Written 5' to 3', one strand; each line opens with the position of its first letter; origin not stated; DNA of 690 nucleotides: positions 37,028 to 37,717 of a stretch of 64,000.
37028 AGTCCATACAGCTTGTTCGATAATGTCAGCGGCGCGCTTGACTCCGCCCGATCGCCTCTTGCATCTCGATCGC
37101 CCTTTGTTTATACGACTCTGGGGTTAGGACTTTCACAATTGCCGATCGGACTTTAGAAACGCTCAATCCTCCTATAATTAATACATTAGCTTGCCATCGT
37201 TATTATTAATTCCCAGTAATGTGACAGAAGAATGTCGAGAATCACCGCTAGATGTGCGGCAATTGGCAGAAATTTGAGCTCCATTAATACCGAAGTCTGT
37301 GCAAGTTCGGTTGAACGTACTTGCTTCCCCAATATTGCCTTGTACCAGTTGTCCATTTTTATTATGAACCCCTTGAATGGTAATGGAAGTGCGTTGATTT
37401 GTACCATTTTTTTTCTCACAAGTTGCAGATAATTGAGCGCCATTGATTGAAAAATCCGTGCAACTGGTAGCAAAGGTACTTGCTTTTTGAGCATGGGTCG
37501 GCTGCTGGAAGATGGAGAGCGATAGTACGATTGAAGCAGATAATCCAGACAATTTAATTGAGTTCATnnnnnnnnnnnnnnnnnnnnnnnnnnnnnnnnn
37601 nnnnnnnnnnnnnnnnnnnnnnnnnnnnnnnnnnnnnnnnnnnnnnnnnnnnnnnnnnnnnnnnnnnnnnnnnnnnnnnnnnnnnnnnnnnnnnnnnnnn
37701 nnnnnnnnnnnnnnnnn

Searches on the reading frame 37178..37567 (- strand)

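Call 22: search_protein_families(library=pfam, proteins=[window:37178-37567:-], max_evalue=0.001)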
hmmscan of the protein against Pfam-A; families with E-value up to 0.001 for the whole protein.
window:37178-37567:- (129 aa): 1 family
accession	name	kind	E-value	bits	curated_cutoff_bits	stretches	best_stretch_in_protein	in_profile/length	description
PF08881.15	CVNH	-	4.2e-11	44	24.5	1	32-127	1-101/102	CVNH domain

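Call 23: search_protein_families(library=padloc, proteins=[window:37178-37567:-], max_evalue=0.001)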
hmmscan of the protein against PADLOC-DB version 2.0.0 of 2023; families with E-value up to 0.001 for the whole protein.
window:37178-37567:- (129 aa): 0 families
